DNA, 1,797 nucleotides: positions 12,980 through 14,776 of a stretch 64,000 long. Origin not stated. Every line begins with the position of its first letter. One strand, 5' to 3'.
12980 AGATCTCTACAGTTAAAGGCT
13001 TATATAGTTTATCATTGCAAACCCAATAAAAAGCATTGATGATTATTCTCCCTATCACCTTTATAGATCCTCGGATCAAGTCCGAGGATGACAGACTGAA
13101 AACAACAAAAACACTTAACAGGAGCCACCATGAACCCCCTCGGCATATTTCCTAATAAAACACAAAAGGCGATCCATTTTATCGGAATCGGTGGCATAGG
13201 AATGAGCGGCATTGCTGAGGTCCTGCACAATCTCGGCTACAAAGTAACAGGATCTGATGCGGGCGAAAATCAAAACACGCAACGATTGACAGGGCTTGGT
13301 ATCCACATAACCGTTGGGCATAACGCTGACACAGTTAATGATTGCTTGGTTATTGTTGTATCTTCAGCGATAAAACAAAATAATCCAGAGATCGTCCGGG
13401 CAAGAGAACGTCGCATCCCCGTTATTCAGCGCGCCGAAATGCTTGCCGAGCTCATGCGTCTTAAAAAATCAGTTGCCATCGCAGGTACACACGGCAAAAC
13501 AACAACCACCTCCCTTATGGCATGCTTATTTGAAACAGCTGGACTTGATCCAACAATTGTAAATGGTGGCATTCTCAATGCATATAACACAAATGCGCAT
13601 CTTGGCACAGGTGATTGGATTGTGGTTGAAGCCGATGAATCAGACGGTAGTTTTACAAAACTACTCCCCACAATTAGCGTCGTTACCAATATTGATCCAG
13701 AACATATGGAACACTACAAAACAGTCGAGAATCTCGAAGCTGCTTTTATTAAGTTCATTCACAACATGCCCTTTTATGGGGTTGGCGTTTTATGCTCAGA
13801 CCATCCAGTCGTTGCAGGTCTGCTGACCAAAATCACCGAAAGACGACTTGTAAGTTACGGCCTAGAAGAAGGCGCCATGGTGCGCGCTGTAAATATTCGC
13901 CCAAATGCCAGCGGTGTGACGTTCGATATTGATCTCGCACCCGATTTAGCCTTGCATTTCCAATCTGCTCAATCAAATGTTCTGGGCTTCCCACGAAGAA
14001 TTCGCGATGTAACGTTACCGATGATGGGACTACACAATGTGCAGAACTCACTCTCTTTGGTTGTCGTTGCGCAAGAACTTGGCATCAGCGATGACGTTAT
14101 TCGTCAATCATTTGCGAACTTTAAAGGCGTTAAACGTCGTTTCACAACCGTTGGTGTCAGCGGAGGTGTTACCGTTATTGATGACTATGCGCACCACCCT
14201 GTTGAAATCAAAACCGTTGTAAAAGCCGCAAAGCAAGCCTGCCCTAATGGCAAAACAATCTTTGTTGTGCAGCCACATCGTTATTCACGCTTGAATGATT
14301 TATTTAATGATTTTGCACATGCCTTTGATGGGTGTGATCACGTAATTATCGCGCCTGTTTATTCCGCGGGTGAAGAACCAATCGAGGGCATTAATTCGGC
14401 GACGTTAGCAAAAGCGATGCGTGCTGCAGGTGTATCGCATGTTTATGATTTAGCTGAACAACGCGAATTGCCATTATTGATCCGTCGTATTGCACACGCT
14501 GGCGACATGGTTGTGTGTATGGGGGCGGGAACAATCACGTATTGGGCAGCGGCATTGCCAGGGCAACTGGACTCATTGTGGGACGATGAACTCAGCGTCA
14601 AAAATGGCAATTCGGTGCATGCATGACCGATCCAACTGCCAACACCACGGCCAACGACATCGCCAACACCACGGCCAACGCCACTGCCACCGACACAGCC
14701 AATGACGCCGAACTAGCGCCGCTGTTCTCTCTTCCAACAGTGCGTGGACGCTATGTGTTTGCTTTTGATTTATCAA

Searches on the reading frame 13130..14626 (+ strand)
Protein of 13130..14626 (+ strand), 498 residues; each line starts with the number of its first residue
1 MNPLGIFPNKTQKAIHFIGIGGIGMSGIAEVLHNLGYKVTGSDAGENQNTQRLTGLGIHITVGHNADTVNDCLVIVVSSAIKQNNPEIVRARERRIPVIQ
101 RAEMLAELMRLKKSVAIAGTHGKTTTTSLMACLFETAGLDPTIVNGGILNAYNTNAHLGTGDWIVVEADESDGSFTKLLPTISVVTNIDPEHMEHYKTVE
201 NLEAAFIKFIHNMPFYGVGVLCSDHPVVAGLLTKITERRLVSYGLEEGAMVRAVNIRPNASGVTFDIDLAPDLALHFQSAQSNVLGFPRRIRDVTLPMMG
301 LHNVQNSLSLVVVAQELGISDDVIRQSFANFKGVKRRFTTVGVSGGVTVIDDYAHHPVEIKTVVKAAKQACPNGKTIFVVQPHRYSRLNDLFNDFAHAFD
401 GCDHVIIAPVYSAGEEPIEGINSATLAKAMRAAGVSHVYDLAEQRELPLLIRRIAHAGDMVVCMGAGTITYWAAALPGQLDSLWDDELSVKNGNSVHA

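Call 13: find_related_loci(query=window:13130-14626:+, collection=genome_contigs, flank=10000)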
Query window:13130-14626:+ (498 aa) in genome_contigs; peptide patterns used: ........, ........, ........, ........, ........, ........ (x = any residue, [..] = any of these).
599 stretches matched a pattern (row limit reached: there are more); 554 encode a relative of the query (tblastn E <= 1e-3); the best 80 are kept; 80 distinct loci.
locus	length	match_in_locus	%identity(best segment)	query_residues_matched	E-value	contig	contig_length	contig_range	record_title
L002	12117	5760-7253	91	1-498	0e+0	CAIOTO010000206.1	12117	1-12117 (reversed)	MAG: uncultured Alphaproteobacteria bacterium isolate Umea_bin-10455 genome assembly, contig: bin-10455:206/243, whole g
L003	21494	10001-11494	90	1-498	0e+0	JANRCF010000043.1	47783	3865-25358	MAG: Alphaproteobacteria bacterium isolate MAG_236 P22051_110_S32_metaspades_485_47783_cov_5, whole genome shotgun seque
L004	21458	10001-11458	79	1-486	0e+0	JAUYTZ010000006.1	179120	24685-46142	MAG: Candidatus Paracaedibacteraceae bacterium isolate C8_metabat.bin.33_sub C8_k141_68116, whole genome shotgun sequenc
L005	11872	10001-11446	58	7-489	0e+0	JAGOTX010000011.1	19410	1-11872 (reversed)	MAG: Proteobacteria bacterium isolate Gw_Eff_bin_451 Gw_Eff_5934_length_19410_cov_5.703366, whole genome shotgun sequenc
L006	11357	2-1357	56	25-483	9e-166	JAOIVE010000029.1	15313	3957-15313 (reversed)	Rickettsiales bacterium isolate AM-377-L16 AM-377-L16_NODE_29, whole genome shotgun sequence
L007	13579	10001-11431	53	15-493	2e-163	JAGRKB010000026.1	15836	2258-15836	MAG: Alphaproteobacteria bacterium isolate HKST-UBA28 2015-01-06_1_(paired)_contig_18544, whole genome shotgun sequence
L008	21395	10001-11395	53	13-489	2e-162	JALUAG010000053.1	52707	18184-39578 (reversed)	MAG: Alphaproteobacteria bacterium isolate S141_metabat2_scaf2bin.212 S141_NODE_331_length_52707_cov_7.117497, whole gen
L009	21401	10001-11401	55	15-489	8e-162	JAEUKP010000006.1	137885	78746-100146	MAG: Alphaproteobacteria bacterium isolate new MAG-98 k141_2179030, whole genome shotgun sequence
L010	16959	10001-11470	56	4-493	4e-161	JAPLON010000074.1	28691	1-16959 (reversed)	MAG: Proteobacteria bacterium isolate LacPavin_0419_WC53_MAG_38_7 LacPavin_0419_WC53_scaffold_207027, whole genome shotg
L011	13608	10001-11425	54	14-489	9e-161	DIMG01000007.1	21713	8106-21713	MAG TPA_asm: Micavibrio sp. UBA5572 UBA5572_contig_516, whole genome shotgun sequence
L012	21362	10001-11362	56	15-480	2e-160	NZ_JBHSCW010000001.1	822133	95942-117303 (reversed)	Fodinicurvata halophila strain CECT 8472 velvet_auto_127_1, whole genome shotgun sequence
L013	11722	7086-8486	56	14-488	2e-160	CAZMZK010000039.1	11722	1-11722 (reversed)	MAG TPA_asm: uncultured Micavibrio sp. isolate SRP199154_co2_109 genome assembly, contig: NODE_3714_length_11722_cov_36.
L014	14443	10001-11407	53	14-496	1e-159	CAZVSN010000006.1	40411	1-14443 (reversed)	MAG TPA_asm: uncultured Micavibrio sp. isolate SRP286056_co2_271 genome assembly, contig: NODE_1200_length_40411_cov_31.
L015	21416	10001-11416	53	15-488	2e-159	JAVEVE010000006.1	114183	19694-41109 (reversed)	MAG: Pseudobdellovibrionaceae bacterium isolate BF4_112 NODE_431_length_114183_cov_40.745327_Biofilm4, whole genome shot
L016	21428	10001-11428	54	15-491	7e-159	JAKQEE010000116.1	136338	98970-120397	MAG: Pseudomonadota bacterium isolate USDE_maxbin.087_sub k141_1898523, whole genome shotgun sequence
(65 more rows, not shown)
